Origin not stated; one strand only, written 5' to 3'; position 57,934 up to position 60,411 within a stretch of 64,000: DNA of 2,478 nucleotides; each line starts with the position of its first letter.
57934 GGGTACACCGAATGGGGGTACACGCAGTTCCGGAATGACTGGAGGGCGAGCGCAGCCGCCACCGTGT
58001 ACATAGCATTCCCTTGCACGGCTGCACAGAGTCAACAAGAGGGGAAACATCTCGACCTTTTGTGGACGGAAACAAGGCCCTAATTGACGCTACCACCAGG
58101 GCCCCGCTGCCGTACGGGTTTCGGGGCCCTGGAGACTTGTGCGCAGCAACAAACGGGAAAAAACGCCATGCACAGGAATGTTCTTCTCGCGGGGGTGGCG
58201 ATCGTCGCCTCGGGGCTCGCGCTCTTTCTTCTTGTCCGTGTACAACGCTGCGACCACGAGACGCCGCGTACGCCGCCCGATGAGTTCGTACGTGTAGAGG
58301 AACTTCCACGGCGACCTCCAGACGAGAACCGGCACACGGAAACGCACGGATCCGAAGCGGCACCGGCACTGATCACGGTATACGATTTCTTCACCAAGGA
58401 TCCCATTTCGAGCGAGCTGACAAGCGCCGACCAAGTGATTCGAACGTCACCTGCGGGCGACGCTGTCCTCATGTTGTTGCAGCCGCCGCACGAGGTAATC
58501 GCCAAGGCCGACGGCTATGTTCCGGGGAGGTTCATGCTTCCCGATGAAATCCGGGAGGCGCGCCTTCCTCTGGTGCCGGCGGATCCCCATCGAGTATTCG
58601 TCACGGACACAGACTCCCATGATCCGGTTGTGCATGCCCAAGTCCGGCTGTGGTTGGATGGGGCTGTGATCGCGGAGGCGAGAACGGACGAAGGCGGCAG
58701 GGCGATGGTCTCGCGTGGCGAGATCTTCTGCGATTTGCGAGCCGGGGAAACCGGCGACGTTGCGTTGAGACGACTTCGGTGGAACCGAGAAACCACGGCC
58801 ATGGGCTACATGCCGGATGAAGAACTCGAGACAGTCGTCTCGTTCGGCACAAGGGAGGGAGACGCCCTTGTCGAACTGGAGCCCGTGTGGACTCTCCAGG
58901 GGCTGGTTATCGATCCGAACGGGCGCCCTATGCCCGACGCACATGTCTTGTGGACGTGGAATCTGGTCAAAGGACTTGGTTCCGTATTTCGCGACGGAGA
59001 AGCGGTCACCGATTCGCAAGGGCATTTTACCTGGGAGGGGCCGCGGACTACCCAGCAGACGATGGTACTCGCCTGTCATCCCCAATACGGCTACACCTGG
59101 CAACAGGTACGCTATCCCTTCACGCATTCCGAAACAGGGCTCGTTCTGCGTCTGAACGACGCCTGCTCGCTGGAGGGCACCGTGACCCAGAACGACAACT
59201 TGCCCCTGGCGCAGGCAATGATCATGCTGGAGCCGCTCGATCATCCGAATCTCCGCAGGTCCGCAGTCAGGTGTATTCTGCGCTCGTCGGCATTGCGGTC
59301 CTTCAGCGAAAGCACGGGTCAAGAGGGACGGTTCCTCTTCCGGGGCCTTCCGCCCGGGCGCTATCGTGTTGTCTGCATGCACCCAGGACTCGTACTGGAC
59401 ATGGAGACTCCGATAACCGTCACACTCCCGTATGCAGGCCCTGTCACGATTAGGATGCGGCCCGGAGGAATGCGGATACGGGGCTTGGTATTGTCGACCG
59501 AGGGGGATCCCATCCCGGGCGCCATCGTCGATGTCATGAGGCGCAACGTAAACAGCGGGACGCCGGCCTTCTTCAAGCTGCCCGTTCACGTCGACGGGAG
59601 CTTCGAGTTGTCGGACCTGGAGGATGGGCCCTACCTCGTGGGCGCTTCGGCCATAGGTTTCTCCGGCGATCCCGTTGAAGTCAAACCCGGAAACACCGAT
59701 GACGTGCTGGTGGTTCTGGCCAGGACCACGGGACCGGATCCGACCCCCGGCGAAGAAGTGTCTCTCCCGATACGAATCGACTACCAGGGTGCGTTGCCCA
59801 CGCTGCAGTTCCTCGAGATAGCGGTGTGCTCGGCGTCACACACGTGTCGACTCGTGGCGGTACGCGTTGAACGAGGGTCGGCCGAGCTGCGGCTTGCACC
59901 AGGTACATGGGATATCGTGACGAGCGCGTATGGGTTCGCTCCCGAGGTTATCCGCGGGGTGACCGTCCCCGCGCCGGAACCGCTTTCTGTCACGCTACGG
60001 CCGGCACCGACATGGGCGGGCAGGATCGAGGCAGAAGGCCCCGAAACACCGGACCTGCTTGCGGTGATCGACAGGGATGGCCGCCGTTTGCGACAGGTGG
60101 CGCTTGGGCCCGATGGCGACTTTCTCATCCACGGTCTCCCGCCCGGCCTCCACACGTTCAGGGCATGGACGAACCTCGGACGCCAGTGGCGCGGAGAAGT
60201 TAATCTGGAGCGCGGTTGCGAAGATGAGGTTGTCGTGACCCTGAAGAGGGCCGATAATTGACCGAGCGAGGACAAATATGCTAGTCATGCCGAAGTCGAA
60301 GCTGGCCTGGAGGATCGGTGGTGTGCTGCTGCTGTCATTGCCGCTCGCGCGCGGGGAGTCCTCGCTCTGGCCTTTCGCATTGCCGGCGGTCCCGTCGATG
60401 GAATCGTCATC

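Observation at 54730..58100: Compositionally distinct lower-GC segment carrying a HEAT/discoidin membrane protein and a small Cys-rich secreted protein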

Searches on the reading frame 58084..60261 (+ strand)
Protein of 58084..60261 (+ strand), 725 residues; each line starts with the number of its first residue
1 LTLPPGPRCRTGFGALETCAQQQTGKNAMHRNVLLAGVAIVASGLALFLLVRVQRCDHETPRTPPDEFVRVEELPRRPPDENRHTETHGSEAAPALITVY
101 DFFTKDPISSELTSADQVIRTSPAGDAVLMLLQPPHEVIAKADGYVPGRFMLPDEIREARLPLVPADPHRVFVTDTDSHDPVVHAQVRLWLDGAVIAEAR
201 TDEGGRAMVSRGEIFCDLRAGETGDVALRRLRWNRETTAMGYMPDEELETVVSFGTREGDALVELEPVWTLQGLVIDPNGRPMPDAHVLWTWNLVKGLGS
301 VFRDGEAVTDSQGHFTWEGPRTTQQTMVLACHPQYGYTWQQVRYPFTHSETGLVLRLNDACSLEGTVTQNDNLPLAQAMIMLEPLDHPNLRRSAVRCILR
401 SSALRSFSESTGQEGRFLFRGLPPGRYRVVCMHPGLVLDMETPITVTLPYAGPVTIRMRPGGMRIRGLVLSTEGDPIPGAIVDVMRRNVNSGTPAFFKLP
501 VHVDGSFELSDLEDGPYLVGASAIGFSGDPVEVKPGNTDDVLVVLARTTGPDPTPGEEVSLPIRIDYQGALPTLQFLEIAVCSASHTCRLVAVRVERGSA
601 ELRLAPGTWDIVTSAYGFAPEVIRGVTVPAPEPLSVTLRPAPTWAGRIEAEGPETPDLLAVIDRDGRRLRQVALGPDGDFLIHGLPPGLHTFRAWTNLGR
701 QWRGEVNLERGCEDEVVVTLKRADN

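Call 4: search_protein_families(library=pfam, proteins=[window:58084-60261:+], max_evalue=0.01)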
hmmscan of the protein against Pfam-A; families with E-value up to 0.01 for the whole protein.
window:58084-60261:+ (725 aa): 8 families
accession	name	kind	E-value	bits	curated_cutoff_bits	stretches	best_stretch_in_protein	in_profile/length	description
PF13620.12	CarboxypepD_reg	-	4.7e-38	129.9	32.3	3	362-458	1-81/82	Carboxypeptidase regulatory-like domain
PF09430.16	EMC7_beta-sandw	-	1.9e-10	41.4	26.6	1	489-540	14-67/122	ER membrane protein complex subunit 7, beta-sandwich domain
PF13715.12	CarbopepD_reg_2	-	2.6e-09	37.4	32.2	1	465-546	1-77/88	CarboxypepD_reg-like domain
PF11974.14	bMG3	-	6.1e-05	23.4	34.9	1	168-235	14-89/103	Bacterial alpha-2-macroglobulin MG3 domain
PF00775.27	Dioxygenase_C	-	0.0025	17.7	27.3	0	270-312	31-83/182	Dioxygenase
PF02369.22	Big_1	-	0.0039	17.7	34.9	0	270-324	20-71/93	Bacterial Ig-like domain (group 1)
PF14686.12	fn3_3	-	0.0072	16.5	24.4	0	411-447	31-68/75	Polysaccharide lyase family 4, domain II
PF23374.1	Fn3_arc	-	0.0076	16.7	28.9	0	168-205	22-56/78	Archaeal fibronectin-III type-like domain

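Call 31: find_homologous_proteins(query=window:58168-60261:+)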
Query window:58168-60261:+ (697 aa): 29 proteins with E <= 0.001 among 8000 candidates.
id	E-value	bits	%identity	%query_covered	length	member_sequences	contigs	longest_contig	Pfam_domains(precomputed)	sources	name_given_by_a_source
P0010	0.0e+0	1605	100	100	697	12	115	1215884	PF13715.13,PF13620.13,PF09430.17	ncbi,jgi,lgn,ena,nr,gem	ncbi:MAG TPA: hypothetical protein PKX48_02870 [Planctomycetota bacterium]|jgi:hypothetical protein|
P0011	6.6e-22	95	25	61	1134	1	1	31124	PF07210.19,PF08308.18,PF17802.8,PF23193.2,PF00775.28,PF13620.13,PF17210.10,PF10670.16,PF13715.13,PF01060.30,PF14686.13,PF24421.2,PF20598.5,PF09430.17,PF22904.4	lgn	-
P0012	8.5e-13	65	25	38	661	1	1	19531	PF10670.16,PF13715.13,PF02369.23,PF14686.13,PF15976.12,PF17802.8,PF00775.28,PF13620.13,PF09430.17,PF22904.4,PF17210.10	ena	-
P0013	3.7e-11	60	28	36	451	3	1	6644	PF10670.16,PF13715.13,PF14686.13,PF24025.2,PF23193.2,PF13620.13,PF09430.17,PF22904.4,PF17210.10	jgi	jgi:hypothetical protein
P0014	7.8e-11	59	36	11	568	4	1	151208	PF07495.20,PF17802.8,PF23193.2,PF00775.28,PF13620.13,PF17210.10,PF10670.16,PF13715.13,PF25020.2,PF01060.30,PF02369.23,PF14686.13,PF24025.2,PF20598.5,PF09430.17,PF22904.4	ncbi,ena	-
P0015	1.4e-10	58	33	16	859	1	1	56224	PF13715.13,PF14686.13,PF17802.8,PF23193.2,PF00775.28,PF13620.13,PF09430.17,PF22904.4,PF17210.10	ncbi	-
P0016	2.9e-10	57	29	31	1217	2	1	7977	PF07495.20,PF08308.18,PF17802.8,PF23193.2,PF00775.28,PF13620.13,PF17210.10,PF10670.16,PF13715.13,PF01060.30,PF02369.23,PF14686.13,PF20598.5,PF09430.17,PF22904.4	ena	-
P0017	3.9e-10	56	27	57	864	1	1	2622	PF17802.8,PF00775.28,PF13620.13,PF17210.10,PF10670.16,PF13715.13,PF25020.2,PF02369.23,PF14686.13,PF20598.5,PF15976.12,PF09430.17,PF22904.4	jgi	-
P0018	6.3e-10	56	26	61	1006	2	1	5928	PF17820.8,PF00595.30,PF17802.8,PF00775.28,PF13620.13,PF17210.10,PF10670.16,PF13715.13,PF25020.2,PF02369.23,PF13180.13,PF14686.13,PF20598.5,PF09430.17,PF22904.4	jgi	jgi:protocatechuate 3,4-dioxygenase beta subunit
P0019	3.0e-9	53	24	46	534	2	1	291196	PF07495.20,PF10670.16,PF13715.13,PF17802.8,PF23193.2,PF00775.28,PF13620.13,PF09430.17,PF22904.4,PF17210.10,PF19403.6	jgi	jgi:hypothetical protein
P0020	1.4e-7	48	26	36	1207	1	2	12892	PF07495.20,PF13715.13,PF02369.23,PF14686.13,PF17802.8,PF00775.28,PF13620.13,PF09430.17,PF22904.4,PF17210.10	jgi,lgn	-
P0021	1.8e-7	48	24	38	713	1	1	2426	PF07210.19,PF17802.8,PF00775.28,PF13620.13,PF17210.10,PF24107.2,PF10670.16,PF13715.13,PF25020.2,PF02369.23,PF11974.15,PF14686.13,PF20598.5,PF15976.12,PF09430.17,PF22904.4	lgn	-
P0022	1.8e-7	48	26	37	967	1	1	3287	PF07495.20,PF17802.8,PF23193.2,PF13620.13,PF17210.10,PF10670.16,PF13715.13,PF02369.23,PF14686.13,PF24421.2,PF24025.2,PF20598.5,PF09430.17,PF22904.4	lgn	-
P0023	3.1e-7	47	25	52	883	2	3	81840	PF17802.8,PF23193.2,PF00775.28,PF13620.13,PF17210.10,PF10670.16,PF13715.13,PF02369.23,PF14686.13,PF24025.2,PF20598.5,PF15976.12,PF09430.17,PF22904.4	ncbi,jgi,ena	-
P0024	4.7e-7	46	36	17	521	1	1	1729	PF10670.16,PF13715.13,PF14686.13,PF17802.8,PF13620.13,PF09430.17,PF22904.4,PF17210.10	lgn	-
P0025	1.3e-6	45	27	21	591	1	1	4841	PF10670.16,PF13715.13,PF14686.13,PF17802.8,PF00775.28,PF13620.13,PF22904.4,PF17210.10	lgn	-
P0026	1.7e-6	44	25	46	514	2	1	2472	PF07495.20,PF10670.16,PF13715.13,PF17802.8,PF23193.2,PF00775.28,PF13620.13,PF09430.17,PF22904.4,PF17210.10,PF19403.6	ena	-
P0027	2.4e-6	44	35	11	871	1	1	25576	PF10670.16,PF13715.13,PF02369.23,PF14686.13,PF07210.19,PF20598.5,PF17802.8,PF13620.13,PF09430.17,PF22904.4,PF17210.10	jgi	jgi:hypothetical protein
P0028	2.6e-6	44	25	22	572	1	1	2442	PF17802.8,PF00775.28,PF13620.13,PF17210.10,PF10670.16,PF13715.13,PF14686.13,PF24025.2,PF20598.5,PF15976.12,PF09430.17,PF22904.4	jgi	jgi:protocatechuate 3,4-dioxygenase beta subunit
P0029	1.5e-5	41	30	17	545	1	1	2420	PF07495.20,PF23194.2,PF17802.8,PF23193.2,PF00775.28,PF13620.13,PF17210.10,PF10670.16,PF13715.13,PF25020.2,PF14686.13,PF20598.5,PF09430.17,PF22904.4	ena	-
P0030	2.5e-5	41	31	18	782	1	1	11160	PF10670.16,PF13715.13,PF02369.23,PF14686.13,PF08308.18,PF20598.5,PF15976.12,PF17802.8,PF00775.28,PF13620.13,PF17210.10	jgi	jgi:protocatechuate 3,4-dioxygenase beta subunit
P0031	1.1e-4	38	26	21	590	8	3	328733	PF17802.8,PF00775.28,PF13620.13,PF17210.10,PF10670.16,PF13715.13,PF14686.13,PF24025.2,PF20598.5,PF15976.12,PF09430.17,PF22904.4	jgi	jgi:Carboxypeptidase regulatory-like domain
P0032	1.2e-4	38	19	31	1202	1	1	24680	PF17802.8,PF23193.2,PF00775.28,PF13620.13,PF17210.10,PF13715.13,PF02369.23,PF14686.13,PF20598.5,PF15976.12,PF09430.17,PF22904.4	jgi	jgi:protocatechuate 3,4-dioxygenase beta subunit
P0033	1.2e-4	38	26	53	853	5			PF08400.17,PF07210.19,PF08308.18,PF17802.8,PF00775.28,PF13620.13,PF24107.2,PF10670.16,PF13715.13,PF25020.2,PF02369.23,PF14686.13,PF20598.5,PF15976.12,PF09430.17,PF22904.4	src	-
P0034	2.2e-4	37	26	33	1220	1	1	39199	PF07495.20,PF08308.18,PF17802.8,PF23193.2,PF00775.28,PF13620.13,PF17210.10,PF24107.2,PF10670.16,PF13715.13,PF25020.2,PF01060.30,PF02369.23,PF14686.13,PF20598.5,PF09430.17,PF22904.4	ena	-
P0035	4.8e-4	36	27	25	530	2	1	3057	PF10670.16,PF13715.13,PF22902.3,PF02369.23,PF14686.13,PF17802.8,PF13620.13,PF09430.17,PF22904.4,PF17210.10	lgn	-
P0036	4.9e-4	36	24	47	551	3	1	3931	PF10670.16,PF13715.13,PF14686.13,PF20598.5,PF17802.8,PF00775.28,PF13620.13,PF09430.17,PF22904.4,PF17210.10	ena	-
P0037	5.3e-4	36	33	11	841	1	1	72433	PF13715.13,PF22902.3,PF02369.23,PF14686.13,PF00775.28,PF13620.13,PF09430.17,PF22904.4,PF17210.10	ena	-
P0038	8.9e-4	35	25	36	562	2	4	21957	PF10670.16,PF13715.13,PF14686.13,PF24025.2,PF15976.12,PF17802.8,PF00775.28,PF13620.13,PF09430.17,PF22904.4,PF17210.10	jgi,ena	-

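Call 38: search_protein_families(library=phrogs, proteins=[window:58168-60261:+], max_evalue=0.01)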
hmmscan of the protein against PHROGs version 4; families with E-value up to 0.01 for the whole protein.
window:58168-60261:+ (697 aa): 0 families

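Call 39: search_protein_families(library=padloc, proteins=[window:58168-60261:+], max_evalue=0.01)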
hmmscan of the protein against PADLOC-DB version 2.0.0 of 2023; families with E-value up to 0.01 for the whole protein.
window:58168-60261:+ (697 aa): 0 families

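Call 40: search_protein_families(library=ncbifam, proteins=[window:58168-60261:+], max_evalue=0.01)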
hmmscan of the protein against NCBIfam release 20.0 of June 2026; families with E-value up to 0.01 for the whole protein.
window:58168-60261:+ (697 aa): 3 families
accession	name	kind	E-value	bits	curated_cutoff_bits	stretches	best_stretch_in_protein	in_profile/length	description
NF052345.1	S_layer_anammox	exception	1.1e-05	23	1400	1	426-611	1304-1483/1596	Kustd1514 family S-layer glycoprotein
TIGR02439.1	catechol_proteo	equivalog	0.002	17.2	392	0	435-470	129-163/285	catechol 1,2-dioxygenase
TIGR04134.1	lipo_with_rSAM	hypoth_equivalog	0.0079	16.2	39.8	0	242-296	41-96/150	radical SAM-associated putative lipoprotein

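Call 83: search_dna_similar(query=window:58168-60261:+, collection=plasmids, mode=protein, max_rows=5)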
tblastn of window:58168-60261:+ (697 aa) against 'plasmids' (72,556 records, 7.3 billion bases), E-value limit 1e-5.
Records with a match: 6; places in all: 6; records where one place covers at least 80% of the query: 0.
Best place of each record, by identity: <60% 6.
By first word of the organism name: Priestia 5; Paenibacillus 1.
By predicted mobility (MOB-suite, as given by PLSDB): non-mobilizable 6.
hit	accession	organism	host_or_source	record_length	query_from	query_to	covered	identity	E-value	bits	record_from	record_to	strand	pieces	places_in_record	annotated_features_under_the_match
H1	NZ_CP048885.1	Priestia megaterium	culture,agricultural soil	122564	153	689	77%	23.9%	1e-6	60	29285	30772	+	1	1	carboxypeptidase regulatory-like domain-containing protein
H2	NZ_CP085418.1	Priestia megaterium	single cell,soil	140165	198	662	67%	23.2%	1e-7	63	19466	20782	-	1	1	carboxypeptidase regulatory-like domain-containing protein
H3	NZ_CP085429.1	Priestia megaterium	single cell,soil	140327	198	662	67%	23.2%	1e-7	63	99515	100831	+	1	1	carboxypeptidase regulatory-like domain-containing protein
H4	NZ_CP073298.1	Priestia megaterium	Homo sapiens,cell culture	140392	198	662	67%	23.2%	1e-7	63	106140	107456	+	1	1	carboxypeptidase regulatory-like domain-containing protein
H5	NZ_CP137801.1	Priestia megaterium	Bacillus megaterium assembly,Arshan ...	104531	221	662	63%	23.9%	5e-6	58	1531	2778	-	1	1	none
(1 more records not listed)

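Call 98: predict_structure(alignment_id=A4)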
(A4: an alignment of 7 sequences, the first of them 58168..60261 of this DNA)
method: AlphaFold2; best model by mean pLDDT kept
length: 697 residues; sequences in the alignment: 7
mean_pLDDT: 74.5   pTM: 0.54
mean pLDDT of the five models: 74.5, 72.1, 72.0, 69.3, 63.0
residues with pLDDT >= 90: 88; 70-90: 419; 50-70: 108; < 50: 82
segments of 3 or more residues with pLDDT < 50: 1-3, 24-62, 228-230, 271-274, 319-323, 360-367, 372-377, 460-466
pLDDT, mean of each block of 10 residues (from residue 1): 64 79 44 28 29 30 70 91 90 91 80 91 87 86 78 88 79 90 83 82 80 78 57 71 85 90 61 61 88 66 78 64 73 88 85 70 46 53 89 78 79 77 85 83 87 74 53 85 80 75 76 78 53 83 62 70 70 81 82 86 86 82 72 80 76 82 80 81 71 71
secondary structure, 60 per line:
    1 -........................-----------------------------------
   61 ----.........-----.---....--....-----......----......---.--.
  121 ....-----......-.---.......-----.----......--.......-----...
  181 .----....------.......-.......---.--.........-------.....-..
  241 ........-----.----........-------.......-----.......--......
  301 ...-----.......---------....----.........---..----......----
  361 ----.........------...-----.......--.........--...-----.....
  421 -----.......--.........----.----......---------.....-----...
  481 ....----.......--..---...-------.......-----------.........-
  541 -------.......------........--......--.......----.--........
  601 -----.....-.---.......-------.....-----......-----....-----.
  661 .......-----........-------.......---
elements in order (helices of 4 or more, strands of 3 or more residues): H2-25 E65-73 E83-86 E89-92 E98-103 E108-113 E120-124 E130-135 E141-147 E158-163 E166-172 E178-181 E186-189 H196-202 E204-210 E217-222 E233-237 E239-248 E259-266 E274-280 E286-292 E295-303 E309-315 E325-328 E333-341 E351-356 H365-373 E380-382 E388-394 E397-405 E408-410 E416-420 E426-432 E435-443 E453-458 E468-472 E478-484 E489-495 E503-505 E513-519 E531-539 E548-554 E561-568 E571-576 E579-585 E593-600 E606-610 E616-622 E630-634 E640-645 E651-654 E660-667 E673-680 E688-694

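Call 100: fold_search(model_id=the predicted structure, library=pdb)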
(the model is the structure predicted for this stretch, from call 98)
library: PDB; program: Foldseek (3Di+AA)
matches with E <= 10: 1280; with E <= 0.001: 109
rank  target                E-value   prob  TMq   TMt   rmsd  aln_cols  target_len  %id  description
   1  6fwv_A                3.9e-11  1.00  0.13  0.16  43.6       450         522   12  The Bacillus anthracis TIE protein (released 2018-08-08)
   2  6fwv_B                6.4e-11  1.00  0.12  0.16  43.6       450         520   12  The Bacillus anthracis TIE protein (released 2018-08-08)
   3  4oq1                  1.5e-09  1.00  0.20  0.35  17.3       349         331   14  Structure of the Streptococcal ancillary pilin (released 2014-04-23)
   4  6tav_C                2.0e-09  0.99  0.09  0.07  32.9       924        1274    9  Crystal structure of endopeptidase-induced alpha2-macroglobulin (released 2021-05-12)
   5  10ps                  8.4e-09  1.00  0.11  0.14  29.2       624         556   10  Crystal structure of SdrD A2-A3-B1-B2 domains from Staphylococcus aureus JH1 (released 2026-02-11)
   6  6vjb                  8.4e-09  1.00  0.10  0.07  34.4       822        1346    9  Crystal structure of a catalytically inactive CXC Chemokine-degrading protease SpyCEP from Streptococcus pyogenes (released 2020-04-15)
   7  7q61_A                4.9e-08  0.97  0.10  0.07  32.6       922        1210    9  Structure of TEV conjugated A2ML1 (A2ML1-TC) (released 2022-04-20)
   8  6tav_A                5.1e-08  0.96  0.09  0.06  32.6       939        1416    9  Crystal structure of endopeptidase-induced alpha2-macroglobulin (released 2021-05-12)
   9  6m48_A                1.2e-07  1.00  0.11  0.10  38.3       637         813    9  Crystal structure of pilus adhesin, SpaC from Lactobacillus rhamnosus GG - P21212 form (released 2020-07-29)
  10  7vcr_B                1.6e-07  1.00  0.12  0.16  40.3       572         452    9  Crystal Structure of PitA fragment from pilus islet-2 of Streptococcus oralis (released 2022-06-01)
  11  9fx3_A                1.8e-07  0.93  0.09  0.07  31.8       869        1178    8  Structure of active human CD109 (released 2025-03-19)
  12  7q60                  1.8e-07  0.89  0.09  0.07  32.4       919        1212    9  Structure of TEV cleaved A2ML1 (A2ML1-TE) (released 2022-04-20)
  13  7w6b                  2.0e-07  1.00  0.11  0.11  40.2       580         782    8  Crystal Structure of PitA from pilus islet-2 of Streptococcus oralis (released 2022-06-01)
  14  6iaa_A                2.2e-07  0.94  0.09  0.08  44.4       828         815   11  hRobo2 ectodomain (released 2019-03-13)
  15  9fx2                  2.2e-07  0.94  0.09  0.07  32.3       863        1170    8  Structure of methylamine activated CD109 (released 2025-03-19)
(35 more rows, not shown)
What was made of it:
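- Closest known: Stalked adhesins built from tandem Ig-like/CnaB/transthyretin-like domains. Same: The q697 model is a string of beta-sandwich domains whose best structural matches are these proteins (Foldseek E down to 4e-11; call 100).
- The q697 model is a transmembrane helix plus tandem beta-sandwiches resembling adhesin and pilin stalks (calls 98, 100).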
